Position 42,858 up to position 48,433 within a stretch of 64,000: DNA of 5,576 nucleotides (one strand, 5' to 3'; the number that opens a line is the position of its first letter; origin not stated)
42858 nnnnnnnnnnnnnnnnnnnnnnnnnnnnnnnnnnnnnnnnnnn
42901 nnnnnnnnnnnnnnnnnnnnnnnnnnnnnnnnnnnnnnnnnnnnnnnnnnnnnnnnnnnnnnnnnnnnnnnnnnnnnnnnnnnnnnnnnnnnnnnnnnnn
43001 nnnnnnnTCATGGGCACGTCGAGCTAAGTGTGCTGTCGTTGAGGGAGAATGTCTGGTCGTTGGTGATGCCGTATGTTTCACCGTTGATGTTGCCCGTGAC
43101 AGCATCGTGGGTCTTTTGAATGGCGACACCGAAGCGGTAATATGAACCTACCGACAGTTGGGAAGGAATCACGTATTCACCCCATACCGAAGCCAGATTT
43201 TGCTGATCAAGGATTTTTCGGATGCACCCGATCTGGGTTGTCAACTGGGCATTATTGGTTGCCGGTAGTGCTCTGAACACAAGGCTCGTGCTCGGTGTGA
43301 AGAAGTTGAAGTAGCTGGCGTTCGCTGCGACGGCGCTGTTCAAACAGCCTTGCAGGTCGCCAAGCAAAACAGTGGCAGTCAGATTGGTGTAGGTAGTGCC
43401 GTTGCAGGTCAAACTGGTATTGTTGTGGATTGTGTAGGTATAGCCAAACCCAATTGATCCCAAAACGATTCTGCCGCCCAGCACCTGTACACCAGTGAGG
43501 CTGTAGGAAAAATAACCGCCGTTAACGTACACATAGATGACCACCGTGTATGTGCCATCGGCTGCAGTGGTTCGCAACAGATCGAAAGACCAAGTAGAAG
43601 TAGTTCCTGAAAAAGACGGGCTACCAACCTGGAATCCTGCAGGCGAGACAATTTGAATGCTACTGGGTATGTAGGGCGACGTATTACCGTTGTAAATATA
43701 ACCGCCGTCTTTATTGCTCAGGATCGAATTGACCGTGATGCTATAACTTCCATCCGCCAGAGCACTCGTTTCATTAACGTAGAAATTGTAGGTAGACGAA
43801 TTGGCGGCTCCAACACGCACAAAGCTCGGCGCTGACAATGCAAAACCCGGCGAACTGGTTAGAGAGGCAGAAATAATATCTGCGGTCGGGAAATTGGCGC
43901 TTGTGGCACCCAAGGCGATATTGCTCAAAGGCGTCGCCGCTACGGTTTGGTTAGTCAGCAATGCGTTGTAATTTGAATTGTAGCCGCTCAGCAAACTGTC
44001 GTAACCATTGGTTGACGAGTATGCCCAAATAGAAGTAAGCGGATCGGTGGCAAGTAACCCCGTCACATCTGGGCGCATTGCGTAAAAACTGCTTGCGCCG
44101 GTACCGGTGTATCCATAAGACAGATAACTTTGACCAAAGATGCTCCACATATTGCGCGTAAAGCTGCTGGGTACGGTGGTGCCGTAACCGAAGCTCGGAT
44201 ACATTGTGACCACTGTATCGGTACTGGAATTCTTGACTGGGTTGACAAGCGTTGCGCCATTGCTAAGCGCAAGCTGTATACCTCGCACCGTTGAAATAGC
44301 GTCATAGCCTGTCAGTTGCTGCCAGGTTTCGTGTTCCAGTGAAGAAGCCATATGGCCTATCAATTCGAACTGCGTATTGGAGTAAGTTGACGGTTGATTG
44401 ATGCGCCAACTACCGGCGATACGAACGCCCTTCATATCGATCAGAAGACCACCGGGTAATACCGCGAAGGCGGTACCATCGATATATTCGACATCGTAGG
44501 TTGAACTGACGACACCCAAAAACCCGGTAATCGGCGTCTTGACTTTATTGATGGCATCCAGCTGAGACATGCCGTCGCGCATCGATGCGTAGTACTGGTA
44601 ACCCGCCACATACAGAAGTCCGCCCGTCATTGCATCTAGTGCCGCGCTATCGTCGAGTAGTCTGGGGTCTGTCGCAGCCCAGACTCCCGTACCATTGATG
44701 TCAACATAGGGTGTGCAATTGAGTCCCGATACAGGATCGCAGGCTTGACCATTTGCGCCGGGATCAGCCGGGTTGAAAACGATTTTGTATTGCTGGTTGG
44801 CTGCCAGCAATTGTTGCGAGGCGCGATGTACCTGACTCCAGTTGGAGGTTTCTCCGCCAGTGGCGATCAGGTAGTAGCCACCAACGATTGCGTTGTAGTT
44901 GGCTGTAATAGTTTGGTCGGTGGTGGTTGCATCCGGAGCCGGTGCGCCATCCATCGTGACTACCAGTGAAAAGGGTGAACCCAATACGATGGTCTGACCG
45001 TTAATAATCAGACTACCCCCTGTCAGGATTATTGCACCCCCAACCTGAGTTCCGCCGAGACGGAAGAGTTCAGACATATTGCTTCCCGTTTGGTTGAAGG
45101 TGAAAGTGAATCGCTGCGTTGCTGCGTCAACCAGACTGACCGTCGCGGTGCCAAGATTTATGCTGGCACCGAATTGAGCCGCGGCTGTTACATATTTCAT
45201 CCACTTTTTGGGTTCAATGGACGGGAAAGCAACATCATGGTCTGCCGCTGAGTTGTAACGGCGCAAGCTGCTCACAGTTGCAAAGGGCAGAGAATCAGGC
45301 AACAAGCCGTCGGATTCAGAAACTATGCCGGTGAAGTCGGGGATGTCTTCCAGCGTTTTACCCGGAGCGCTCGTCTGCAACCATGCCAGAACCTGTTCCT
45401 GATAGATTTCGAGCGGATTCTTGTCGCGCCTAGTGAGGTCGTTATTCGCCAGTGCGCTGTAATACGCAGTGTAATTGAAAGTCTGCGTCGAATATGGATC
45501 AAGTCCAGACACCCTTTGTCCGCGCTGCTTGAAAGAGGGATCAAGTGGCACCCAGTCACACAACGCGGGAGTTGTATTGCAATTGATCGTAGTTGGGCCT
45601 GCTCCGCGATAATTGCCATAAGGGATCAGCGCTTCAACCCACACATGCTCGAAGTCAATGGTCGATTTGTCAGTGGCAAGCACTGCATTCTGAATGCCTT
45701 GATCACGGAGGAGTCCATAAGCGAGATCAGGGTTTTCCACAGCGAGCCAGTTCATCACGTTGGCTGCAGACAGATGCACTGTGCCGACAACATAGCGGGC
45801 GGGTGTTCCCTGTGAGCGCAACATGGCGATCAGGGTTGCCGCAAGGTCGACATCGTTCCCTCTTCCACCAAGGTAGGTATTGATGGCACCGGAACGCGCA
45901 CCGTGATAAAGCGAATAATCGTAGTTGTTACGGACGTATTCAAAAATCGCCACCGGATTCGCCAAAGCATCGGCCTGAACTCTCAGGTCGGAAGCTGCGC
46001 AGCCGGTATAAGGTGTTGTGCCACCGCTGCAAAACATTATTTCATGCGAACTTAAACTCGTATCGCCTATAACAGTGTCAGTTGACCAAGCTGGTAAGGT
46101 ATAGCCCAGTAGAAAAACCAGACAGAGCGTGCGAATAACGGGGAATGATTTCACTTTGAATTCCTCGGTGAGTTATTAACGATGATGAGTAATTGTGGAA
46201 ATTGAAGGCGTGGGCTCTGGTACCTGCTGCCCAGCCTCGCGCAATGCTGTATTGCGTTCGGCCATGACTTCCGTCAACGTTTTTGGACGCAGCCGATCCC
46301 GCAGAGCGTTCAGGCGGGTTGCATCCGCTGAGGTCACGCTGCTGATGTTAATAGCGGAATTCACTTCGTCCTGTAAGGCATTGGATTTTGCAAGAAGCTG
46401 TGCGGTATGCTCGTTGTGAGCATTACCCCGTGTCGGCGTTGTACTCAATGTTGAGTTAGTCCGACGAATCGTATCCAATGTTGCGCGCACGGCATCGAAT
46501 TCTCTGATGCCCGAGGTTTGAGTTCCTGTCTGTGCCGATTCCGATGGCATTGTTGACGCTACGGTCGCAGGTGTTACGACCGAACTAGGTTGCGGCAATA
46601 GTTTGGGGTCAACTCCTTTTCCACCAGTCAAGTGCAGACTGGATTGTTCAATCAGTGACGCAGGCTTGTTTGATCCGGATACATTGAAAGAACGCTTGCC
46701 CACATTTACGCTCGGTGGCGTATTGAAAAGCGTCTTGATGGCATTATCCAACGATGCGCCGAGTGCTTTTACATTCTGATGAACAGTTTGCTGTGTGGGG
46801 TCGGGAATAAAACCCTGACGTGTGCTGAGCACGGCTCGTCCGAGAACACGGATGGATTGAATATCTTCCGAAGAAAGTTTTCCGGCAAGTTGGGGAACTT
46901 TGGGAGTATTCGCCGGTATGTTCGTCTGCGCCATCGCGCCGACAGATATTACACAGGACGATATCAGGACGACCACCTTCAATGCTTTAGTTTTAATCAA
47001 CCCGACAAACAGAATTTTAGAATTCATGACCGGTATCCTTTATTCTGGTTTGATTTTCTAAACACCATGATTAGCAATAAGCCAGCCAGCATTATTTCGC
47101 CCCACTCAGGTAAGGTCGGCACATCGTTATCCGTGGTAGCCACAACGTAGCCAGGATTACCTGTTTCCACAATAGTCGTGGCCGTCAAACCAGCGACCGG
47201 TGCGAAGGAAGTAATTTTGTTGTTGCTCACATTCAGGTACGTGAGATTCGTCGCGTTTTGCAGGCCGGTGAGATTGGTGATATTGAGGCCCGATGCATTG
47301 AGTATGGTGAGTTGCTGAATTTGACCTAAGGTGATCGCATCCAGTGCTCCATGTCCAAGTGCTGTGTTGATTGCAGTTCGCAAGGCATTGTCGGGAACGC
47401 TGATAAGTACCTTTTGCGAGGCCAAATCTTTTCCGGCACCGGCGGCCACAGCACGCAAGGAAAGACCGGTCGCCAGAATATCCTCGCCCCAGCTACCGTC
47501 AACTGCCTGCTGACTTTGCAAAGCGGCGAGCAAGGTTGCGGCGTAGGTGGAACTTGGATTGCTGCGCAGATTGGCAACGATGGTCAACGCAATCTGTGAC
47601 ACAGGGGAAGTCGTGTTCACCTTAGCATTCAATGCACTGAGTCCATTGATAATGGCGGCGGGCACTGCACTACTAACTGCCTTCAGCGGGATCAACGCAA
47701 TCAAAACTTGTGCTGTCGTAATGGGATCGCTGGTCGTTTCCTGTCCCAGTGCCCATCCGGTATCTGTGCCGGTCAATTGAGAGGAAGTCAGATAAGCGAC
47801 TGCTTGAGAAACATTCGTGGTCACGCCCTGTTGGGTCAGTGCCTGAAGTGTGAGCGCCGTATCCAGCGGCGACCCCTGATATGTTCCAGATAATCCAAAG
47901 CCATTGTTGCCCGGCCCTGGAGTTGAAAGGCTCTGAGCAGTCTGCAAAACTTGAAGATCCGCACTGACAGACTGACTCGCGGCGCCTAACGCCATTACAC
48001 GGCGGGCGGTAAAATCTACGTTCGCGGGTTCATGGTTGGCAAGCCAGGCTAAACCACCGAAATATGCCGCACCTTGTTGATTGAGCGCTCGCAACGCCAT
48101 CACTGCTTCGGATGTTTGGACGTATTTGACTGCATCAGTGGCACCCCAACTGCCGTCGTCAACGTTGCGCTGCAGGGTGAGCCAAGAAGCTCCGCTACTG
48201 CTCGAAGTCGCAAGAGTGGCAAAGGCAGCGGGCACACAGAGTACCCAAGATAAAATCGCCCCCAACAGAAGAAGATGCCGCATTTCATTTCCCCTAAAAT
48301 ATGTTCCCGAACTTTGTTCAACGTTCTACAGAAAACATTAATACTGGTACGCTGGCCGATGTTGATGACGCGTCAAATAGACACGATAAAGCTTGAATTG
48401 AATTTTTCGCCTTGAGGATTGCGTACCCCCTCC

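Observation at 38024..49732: Exosortase H / IPTL-CTERM surface-protein system co-operonic with a transglutaminase-like giant protein and a Sec-dependent Rhs toxin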

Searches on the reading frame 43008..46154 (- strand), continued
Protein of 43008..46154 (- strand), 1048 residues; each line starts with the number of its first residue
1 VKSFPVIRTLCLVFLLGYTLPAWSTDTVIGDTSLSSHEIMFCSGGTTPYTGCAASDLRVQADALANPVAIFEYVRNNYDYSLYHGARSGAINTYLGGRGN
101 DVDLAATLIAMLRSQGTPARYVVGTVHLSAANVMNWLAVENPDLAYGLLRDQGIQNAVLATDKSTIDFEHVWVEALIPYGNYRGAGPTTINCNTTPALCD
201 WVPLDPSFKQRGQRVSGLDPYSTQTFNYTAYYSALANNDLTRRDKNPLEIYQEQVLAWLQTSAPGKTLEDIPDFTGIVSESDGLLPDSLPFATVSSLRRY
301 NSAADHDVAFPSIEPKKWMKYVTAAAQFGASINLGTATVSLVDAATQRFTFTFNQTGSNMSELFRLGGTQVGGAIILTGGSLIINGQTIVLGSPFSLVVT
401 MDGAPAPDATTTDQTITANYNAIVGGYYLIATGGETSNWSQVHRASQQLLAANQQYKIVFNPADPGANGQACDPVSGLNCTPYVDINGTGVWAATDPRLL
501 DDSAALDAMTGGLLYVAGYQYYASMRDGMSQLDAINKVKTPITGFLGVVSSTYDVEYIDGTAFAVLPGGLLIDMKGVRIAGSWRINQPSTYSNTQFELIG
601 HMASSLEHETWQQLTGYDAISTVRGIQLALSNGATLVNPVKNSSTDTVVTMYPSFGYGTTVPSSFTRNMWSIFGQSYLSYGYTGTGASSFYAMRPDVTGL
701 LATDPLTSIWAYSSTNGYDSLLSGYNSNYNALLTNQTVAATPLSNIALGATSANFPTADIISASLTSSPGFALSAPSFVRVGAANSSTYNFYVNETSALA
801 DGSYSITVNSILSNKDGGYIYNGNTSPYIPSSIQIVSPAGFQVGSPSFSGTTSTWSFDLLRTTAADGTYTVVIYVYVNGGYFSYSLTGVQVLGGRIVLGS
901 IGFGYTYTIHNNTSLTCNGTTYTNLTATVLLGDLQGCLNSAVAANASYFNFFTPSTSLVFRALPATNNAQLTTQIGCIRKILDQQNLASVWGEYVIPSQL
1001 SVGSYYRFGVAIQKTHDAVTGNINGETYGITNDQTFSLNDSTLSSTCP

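Call 90: find_encoding_contigs(protein=P0224, flank=3000, max_places=6)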
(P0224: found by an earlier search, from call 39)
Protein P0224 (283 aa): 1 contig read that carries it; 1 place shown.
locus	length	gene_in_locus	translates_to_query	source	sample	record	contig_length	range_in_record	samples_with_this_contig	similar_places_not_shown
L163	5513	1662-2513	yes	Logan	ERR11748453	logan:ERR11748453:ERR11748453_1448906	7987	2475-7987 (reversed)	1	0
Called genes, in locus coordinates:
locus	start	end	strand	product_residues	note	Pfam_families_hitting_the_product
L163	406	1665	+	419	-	PF12799:LRR_4 (weak)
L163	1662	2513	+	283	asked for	-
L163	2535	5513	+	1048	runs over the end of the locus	PF01841:Transglut_core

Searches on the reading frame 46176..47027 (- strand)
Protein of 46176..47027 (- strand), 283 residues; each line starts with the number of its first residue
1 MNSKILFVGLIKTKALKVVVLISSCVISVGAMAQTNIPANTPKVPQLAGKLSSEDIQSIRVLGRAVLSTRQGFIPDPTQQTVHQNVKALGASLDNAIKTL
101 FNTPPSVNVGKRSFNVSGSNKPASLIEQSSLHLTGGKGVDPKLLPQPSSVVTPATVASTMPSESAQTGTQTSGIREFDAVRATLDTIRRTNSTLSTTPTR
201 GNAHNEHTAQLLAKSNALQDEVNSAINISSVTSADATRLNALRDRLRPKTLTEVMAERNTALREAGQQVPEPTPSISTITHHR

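Call 4: search_protein_families(library=ncbifam, proteins=[window:46176-47027:-], max_evalue=0.01)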
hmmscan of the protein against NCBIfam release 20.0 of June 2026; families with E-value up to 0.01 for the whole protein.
window:46176-47027:- (283 aa): 0 families

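Call 5: search_protein_families(library=pfam, proteins=[window:46176-47027:-], max_evalue=0.01)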
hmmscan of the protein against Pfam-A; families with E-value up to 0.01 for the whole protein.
window:46176-47027:- (283 aa): 0 families

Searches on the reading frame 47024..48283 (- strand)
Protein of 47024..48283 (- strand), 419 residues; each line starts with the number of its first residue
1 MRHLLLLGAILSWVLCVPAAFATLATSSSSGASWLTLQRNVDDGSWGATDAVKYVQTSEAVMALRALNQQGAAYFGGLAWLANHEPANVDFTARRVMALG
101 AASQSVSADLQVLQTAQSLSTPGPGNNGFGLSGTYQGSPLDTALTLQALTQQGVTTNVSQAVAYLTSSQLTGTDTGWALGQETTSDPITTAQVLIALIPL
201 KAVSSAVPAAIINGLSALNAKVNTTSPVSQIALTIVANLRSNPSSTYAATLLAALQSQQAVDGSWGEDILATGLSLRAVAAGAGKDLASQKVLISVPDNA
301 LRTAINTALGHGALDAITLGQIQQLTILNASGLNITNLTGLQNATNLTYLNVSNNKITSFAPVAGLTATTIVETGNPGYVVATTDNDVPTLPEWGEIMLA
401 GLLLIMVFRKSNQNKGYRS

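Call 4: search_protein_families(library=ncbifam, proteins=[window:47024-48283:-], max_evalue=0.01)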
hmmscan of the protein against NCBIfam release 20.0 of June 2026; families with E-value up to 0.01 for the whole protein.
window:47024-48283:- (419 aa): 4 families
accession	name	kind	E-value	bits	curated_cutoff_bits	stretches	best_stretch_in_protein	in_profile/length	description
NF033186.1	internalin_K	exception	6.3e-08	31.5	1100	1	279-368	29-117/604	class 1 internalin InlK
NF033188.1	internalin_H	exception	1.4e-06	27.3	1050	1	293-379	45-133/548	InlH/InlC2 family class 1 internalin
TIGR04174.1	IPTL_CTERM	subfamily_domain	0.00026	21.2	20.5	1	388-409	1-22/27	IPTL-CTERM sorting domain-containing protein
NF033190.2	inl_like_NEAT_1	exception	0.00035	19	1275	1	319-371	303-355/754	NEAT domain-containing leucine-rich repeat protein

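Call 5: search_protein_families(library=pfam, proteins=[window:47024-48283:-], max_evalue=0.01)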
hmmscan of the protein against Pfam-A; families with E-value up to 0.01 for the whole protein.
window:47024-48283:- (419 aa): 1 family
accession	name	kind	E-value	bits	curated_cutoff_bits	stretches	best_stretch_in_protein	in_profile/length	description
PF12799.13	LRR_4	-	2.6e-06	27.9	27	1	323-362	1-41/44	Leucine Rich repeats (2 copies)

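Call 26: search_solved_structures(query=window:47024-48283:-, max_evalue=1)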
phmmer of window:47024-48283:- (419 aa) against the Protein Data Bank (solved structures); distinct sequences matched with E-value up to 1: 67 (the best 60 are shown).
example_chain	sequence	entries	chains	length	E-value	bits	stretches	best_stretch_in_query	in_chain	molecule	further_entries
2omx_A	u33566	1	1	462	5.5e-15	58.6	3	297-370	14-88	Internalin-A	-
2omu_A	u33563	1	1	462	8.5e-15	58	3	297-370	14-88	Internalin-A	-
5il7_A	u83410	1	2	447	8.6e-15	58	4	318-371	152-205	Rab family protein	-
2omt_A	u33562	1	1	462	9.4e-15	57.8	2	297-369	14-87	Internalin-A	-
2omz_A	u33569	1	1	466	1.2e-14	57.5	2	297-370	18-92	Internalin-A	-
2omv_A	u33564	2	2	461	1.4e-14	57.3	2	297-370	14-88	Internalin-A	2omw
1o6s_A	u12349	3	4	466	1.4e-14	57.3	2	297-370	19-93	INTERNALIN A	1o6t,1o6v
8h62_A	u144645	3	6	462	2e-14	56.8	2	297-370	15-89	Internalin A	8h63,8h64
2omy_A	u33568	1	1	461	2.4e-14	56.5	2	297-370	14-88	Internalin-A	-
4fmz_A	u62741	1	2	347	5.5e-14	55.3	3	297-372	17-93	Internalin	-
6hlu_A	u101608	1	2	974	2.3e-12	50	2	320-371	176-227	Rab family protein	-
1h6u_A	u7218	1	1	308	3.7e-12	49.3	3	294-378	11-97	INTERNALIN H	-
4fho_A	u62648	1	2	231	4e-12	49.2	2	293-377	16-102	Internalin C2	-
8r4b_A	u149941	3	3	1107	5.1e-12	48.9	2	299-371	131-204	Rab family protein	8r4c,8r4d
4ezg_A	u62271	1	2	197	9.2e-08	34.9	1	289-367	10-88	Putative uncharacterized protein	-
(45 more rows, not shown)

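Call 39: list_cluster_members(proteins=[P0103, window:47024-48283:-, window:46176-47027:-, window:38024-38332:-, window:49996-51420:-])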
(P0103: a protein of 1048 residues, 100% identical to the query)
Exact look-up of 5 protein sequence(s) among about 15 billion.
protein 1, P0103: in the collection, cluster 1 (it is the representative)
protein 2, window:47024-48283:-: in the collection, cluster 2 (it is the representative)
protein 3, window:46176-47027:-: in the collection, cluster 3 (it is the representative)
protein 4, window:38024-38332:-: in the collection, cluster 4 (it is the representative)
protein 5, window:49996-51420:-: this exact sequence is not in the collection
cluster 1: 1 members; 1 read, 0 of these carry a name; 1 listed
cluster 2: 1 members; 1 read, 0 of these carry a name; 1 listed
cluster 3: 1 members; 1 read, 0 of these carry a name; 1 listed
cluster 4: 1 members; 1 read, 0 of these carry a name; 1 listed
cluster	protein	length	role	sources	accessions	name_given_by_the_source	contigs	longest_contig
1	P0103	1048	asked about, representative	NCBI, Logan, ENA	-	-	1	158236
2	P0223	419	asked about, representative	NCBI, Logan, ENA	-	-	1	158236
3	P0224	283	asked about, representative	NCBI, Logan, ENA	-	-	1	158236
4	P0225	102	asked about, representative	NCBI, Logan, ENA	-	-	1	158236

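Call 54: find_homologous_proteins(query=window:47024-48283:-, max_evalue=0.001)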
Query window:47024-48283:- (419 aa): 89 proteins with E <= 0.001 among 8000 candidates.
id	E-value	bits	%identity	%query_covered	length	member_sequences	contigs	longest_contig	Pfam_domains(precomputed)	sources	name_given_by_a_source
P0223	2.2e-257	871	100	100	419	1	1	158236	PF12799.14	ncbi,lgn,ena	-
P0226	3.9e-227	772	88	100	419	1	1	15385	PF12799.14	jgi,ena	-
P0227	1.4e-179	615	76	93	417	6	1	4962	-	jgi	-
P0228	5.0e-173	594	71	95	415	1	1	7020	PF12799.14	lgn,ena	-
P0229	1.0e-166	573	68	96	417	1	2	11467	PF12799.14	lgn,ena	-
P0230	9.5e-164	563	70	92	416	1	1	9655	-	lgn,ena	-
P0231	5.1e-161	554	70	89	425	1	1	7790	-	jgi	-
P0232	7.9e-160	550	69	92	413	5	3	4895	-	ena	-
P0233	1.4e-151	523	66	95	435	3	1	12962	-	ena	-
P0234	1.5e-151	523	69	88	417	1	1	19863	-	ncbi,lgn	ncbi:hypothetical protein AAKU67_004061 [Oxalobacteraceae bacterium GrIS 2.11]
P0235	3.2e-151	522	70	86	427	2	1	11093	PF12799.14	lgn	-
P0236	3.5e-150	518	64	97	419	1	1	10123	PF12799.14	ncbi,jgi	jgi:hypothetical protein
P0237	6.1e-149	514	64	96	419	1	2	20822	PF12799.14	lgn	-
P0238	3.2e-148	512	65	95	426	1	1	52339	PF12799.14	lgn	-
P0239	7.8e-148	511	64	95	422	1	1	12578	-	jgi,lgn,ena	-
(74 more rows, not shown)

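Call 65: predict_structure(alignment_id=A4)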
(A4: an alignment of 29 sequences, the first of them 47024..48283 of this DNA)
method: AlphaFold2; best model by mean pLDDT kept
length: 419 residues; sequences in the alignment: 29
mean_pLDDT: 85.7   pTM: 0.76
mean pLDDT of the five models: 85.7, 85.1, 84.0, 82.7, 82.4
residues with pLDDT >= 90: 238; 70-90: 118; 50-70: 45; < 50: 18
segments of 3 or more residues with pLDDT < 50: 385-390, 417-419
pLDDT, mean of each block of 10 residues (from residue 1): 60 54 81 95 90 93 91 92 89 92 88 77 58 63 92 88 91 89 90 96 94 97 97 97 94 96 95 96 83 91 91 82 91 96 94 95 90 88 52 69 84 56
secondary structure, 60 per line:
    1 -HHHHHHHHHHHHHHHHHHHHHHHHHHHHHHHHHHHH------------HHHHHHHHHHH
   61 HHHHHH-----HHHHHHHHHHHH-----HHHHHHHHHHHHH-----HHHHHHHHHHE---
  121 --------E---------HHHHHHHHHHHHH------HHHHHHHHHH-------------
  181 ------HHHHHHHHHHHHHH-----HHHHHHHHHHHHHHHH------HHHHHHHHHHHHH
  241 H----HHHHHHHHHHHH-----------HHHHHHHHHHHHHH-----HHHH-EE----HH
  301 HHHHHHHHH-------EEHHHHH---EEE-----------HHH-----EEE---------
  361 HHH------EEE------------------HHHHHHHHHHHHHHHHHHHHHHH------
elements in order: H2-37 H50-66 H72-83 H89-101 H107-116 H139-151 H158-167 H187-200 H206-221 H228-241 H246-257 H269-282 H288-291 H299-309 H319-323 E327-329 E349-351 E370-372 H391-413
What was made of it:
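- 47024..48283 (-): Exosortase cargo. It has a Sec signal, a single alpha/alpha-toroid domain (terpene-cyclase/TED-like, with no DxDD and no CGEQ motif), an internalin-like LRR region, and the tail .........-TM-basic (IPTL-CTERM). AF2 model pLDDT 85.7 (call 65).
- On IPTL-CTERM sorting domain: AF2 predicts a terminal helix at 391-413 (call 65).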

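Call 68: fold_search(model_id=the predicted structure, library=pdb)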
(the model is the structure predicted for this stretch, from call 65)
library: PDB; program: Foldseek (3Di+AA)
matches with E <= 10: 674; with E <= 0.001: 33
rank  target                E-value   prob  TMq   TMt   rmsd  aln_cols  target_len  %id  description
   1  8pak_A                5.7e-06  1.00  0.45  0.54   7.7       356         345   16  Crystal Structure of a Squalene-Hopene Cyclase from Cystobacter fuscus (released 2024-06-26)
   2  8pak_B                1.9e-05  1.00  0.48  0.56   7.1       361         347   17  Crystal Structure of a Squalene-Hopene Cyclase from Cystobacter fuscus (released 2024-06-26)
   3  8zgv                  5.3e-05  1.00  0.47  0.42   4.6       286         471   18  Drimenyl diphosphate synthase SsDMS_F248A&D303E from Streptomyces showdoensis in complex with farnesyl diphosphate (FPP) (released 2025-05-21)
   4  8paj_B                5.8e-05  1.00  0.46  0.55   7.0       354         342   16  Crystal Structure of a Squalene-Hopene cyclase from Archangium gephyra (released 2024-06-26)
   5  1hzf                  9.9e-05  1.00  0.33  0.43   8.3       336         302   15  C4ADG FRAGMENT OF HUMAN COMPLEMENT FACTOR C4A (released 2002-10-09)
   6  8zg1                  1.3e-04  1.00  0.46  0.41   4.3       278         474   19  Drimenyl diphosphate synthase SsDMS_F248Y&D303E from Streptomyces showdoensis (Apo) (released 2025-05-21)
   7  8zgw                  1.3e-04  1.00  0.47  0.41   5.9       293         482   18  Drimenyl diphosphate synthase SsDMS_F248Y&D303E from Streptomyces showdoensis in complex with farnesyl diphosphate (FPP) (released 2025-05-21)
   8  7xru                  1.6e-04  1.00  0.46  0.40   4.3       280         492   18  Drimenyl diphosphate synthase D303E from Streptomyces showdoensis in complex with 2-fluorofarnesyl diphosphate (2F-FPP)  (released 2023-03-15)
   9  7jrl                  2.9e-04  1.00  0.19  0.18  11.9       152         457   22  The structure of CBM51-2 in complex with GlcNAc and INT domains from Clostridium perfringens ZmpB (released 2021-02-03)
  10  9mhs_A                3.2e-04  1.00  0.42  0.37   6.9       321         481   12  Drimenol synthase (released 2025-07-16)
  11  7jrm                  3.2e-04  1.00  0.19  0.17  12.8       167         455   21  The structure of CBM51-2 and INT domains from Clostridium perfringens ZmpB (released 2021-02-03)
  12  9c95_A                3.4e-04  1.00  0.47  0.57   6.2       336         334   13  Apo crystal structure of AprG (released 2025-08-06)
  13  9lfq_E                3.5e-04  1.00  0.49  0.61   5.3       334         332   13  Complex crystal structure of transaldolase AprG with GlcNAc from Streptoalloteichus tenebrarius (released 2025-09-24)
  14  6sbb_A                4.4e-04  1.00  0.50  0.59   4.6       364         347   14  Structure of type II terpene cyclase MstE from Scytonema (apo) (released 2020-07-15)
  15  9qk2_G                4.4e-04  1.00  0.40  0.20   9.2       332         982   16  Structure of the Complement classical and lectin pathway C3 convertase in complex with substrate C3 (released 2025-12-24)
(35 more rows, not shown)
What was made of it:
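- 47024..48283 (-): Foldseek hits to squalene-hopene cyclase, C4dg and C3d at E 6e-6 to 1e-3, and to internalins (call 68).
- The LRR region matches internalins (calls 4, 26, 68).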
